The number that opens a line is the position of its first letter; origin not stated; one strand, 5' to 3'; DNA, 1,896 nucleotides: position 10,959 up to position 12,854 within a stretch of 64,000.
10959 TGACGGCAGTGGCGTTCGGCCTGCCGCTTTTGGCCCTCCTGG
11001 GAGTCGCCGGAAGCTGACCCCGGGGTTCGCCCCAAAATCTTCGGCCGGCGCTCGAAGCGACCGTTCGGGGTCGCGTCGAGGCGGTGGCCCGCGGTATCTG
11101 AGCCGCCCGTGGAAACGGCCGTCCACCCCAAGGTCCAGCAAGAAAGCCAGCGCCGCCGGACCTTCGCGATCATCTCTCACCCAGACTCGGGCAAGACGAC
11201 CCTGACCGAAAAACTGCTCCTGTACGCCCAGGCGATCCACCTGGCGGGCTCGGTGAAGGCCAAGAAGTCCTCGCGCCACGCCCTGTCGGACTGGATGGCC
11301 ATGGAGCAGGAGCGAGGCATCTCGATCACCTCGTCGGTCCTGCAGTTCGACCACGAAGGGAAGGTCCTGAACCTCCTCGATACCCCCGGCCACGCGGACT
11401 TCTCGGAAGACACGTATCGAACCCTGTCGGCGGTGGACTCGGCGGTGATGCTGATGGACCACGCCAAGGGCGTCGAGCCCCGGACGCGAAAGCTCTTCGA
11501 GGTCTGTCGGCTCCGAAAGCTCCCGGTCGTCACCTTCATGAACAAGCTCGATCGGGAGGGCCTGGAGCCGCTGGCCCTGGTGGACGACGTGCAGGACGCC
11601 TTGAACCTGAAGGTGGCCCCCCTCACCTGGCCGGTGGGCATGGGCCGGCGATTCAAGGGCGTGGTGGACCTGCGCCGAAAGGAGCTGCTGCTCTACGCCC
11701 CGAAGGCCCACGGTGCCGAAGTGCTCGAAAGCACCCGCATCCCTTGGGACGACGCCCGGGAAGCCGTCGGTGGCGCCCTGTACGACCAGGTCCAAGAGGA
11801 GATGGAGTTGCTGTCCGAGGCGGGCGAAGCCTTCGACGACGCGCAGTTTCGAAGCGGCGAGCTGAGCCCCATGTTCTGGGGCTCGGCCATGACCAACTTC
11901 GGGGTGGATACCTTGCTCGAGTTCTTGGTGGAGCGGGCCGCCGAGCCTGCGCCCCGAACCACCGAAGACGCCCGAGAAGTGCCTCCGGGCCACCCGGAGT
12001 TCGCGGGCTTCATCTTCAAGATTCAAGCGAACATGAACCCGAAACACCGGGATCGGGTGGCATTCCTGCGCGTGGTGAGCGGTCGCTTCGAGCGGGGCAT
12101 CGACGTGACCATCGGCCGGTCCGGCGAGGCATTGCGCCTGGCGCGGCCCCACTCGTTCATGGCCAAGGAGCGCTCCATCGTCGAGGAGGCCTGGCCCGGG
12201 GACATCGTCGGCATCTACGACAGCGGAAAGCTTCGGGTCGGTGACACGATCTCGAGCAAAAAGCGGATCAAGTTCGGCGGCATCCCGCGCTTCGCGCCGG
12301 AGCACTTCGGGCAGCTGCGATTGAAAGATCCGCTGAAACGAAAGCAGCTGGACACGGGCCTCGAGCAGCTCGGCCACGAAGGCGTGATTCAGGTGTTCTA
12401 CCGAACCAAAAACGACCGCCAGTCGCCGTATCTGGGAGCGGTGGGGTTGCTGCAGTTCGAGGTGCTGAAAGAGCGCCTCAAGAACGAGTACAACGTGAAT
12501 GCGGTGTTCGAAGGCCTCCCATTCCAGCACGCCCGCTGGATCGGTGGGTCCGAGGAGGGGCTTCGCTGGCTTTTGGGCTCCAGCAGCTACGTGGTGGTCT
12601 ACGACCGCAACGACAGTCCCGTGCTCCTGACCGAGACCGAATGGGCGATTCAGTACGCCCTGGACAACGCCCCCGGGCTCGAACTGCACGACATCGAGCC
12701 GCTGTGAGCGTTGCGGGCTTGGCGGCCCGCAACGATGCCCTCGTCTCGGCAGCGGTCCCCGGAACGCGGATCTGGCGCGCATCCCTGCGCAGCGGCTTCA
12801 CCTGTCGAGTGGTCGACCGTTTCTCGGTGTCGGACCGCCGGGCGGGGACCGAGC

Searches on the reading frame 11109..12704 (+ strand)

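Call 64: search_protein_families(library=pfam, proteins=[window:11109-12704:+], max_evalue=0.00001)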
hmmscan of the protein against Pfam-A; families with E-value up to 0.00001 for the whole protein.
window:11109-12704:+ (532 aa): 4 families
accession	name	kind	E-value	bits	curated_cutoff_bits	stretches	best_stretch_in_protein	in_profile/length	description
PF00009.33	GTP_EFTU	-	9.9e-50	169.2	26.5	1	15-276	2-185/188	Elongation factor Tu GTP binding domain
PF16658.11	RF3_C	-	1.3e-41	141.9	40.1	1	389-517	1-131/132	Class II release factor RF3, C-terminal domain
PF22042.2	EF-G_D2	-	2.2e-24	85.8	27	1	297-383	1-83/84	Elongation factor G domain 2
PF03144.31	GTP_EFTU_D2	-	2.5e-08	34.7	30.3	1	316-381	2-72/73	Elongation factor Tu domain 2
